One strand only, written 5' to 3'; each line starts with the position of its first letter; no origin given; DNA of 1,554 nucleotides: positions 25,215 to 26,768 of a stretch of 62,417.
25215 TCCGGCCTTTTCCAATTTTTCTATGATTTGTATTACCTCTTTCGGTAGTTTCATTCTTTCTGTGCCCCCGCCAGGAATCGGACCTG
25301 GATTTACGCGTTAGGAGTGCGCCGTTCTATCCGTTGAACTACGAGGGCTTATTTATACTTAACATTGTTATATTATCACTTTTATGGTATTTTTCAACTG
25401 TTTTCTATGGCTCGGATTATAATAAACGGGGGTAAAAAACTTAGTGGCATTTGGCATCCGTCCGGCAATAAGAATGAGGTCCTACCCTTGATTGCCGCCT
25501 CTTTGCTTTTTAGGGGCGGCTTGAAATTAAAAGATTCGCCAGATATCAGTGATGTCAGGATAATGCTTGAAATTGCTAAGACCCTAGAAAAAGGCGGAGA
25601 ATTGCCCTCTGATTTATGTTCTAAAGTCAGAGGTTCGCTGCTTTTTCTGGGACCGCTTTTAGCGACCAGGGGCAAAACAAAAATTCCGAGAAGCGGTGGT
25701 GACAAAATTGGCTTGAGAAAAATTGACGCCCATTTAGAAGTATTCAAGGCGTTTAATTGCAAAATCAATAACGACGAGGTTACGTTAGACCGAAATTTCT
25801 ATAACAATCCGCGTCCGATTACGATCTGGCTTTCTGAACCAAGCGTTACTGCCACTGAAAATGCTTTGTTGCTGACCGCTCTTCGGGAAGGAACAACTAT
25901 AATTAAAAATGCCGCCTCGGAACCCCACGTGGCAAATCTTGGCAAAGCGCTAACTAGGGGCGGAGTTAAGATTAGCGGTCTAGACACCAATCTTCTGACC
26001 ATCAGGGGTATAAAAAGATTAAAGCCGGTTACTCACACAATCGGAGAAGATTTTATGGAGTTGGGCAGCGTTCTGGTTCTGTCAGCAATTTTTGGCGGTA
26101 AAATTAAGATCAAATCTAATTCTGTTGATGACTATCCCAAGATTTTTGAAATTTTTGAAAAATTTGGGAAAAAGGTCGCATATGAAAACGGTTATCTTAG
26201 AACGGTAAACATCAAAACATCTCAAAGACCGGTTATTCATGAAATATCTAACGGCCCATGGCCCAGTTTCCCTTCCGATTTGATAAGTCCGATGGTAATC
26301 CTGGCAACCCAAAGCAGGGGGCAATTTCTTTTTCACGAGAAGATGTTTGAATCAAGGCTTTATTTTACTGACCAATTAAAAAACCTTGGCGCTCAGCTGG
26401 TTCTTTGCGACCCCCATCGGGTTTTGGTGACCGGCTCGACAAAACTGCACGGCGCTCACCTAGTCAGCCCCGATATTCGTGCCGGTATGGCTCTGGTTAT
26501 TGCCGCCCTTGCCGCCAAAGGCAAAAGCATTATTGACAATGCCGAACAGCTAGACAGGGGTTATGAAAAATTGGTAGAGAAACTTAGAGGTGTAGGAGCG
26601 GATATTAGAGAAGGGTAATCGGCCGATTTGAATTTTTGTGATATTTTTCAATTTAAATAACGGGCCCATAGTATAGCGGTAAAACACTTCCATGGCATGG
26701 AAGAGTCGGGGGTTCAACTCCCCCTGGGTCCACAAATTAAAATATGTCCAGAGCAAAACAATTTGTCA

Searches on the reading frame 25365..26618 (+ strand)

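Call 100: search_protein_families(library=ncbifam, proteins=[window:25365-26618:+], max_evalue=0.00001)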
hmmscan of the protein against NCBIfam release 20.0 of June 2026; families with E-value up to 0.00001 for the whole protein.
window:25365-26618:+ (417 aa): 4 families
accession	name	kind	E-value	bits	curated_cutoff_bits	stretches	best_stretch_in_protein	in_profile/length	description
NF006873.0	PRK09369.1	subfamily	6.3e-113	377.6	297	1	15-415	1-415/419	UDP-N-acetylglucosamine 1-carboxyvinyltransferase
TIGR01072.1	murA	equivalog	1.5e-107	360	392.7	1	15-415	1-415/416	UDP-N-acetylglucosamine 1-carboxyvinyltransferase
NF009470.0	PRK12830.1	equivalog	8.8e-73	245.4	552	1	15-415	1-413/417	UDP-N-acetylglucosamine 1-carboxyvinyltransferase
TIGR01356.1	aroA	equivalog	2.8e-11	42.9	287.25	1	166-411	157-413/415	3-phosphoshikimate 1-carboxyvinyltransferase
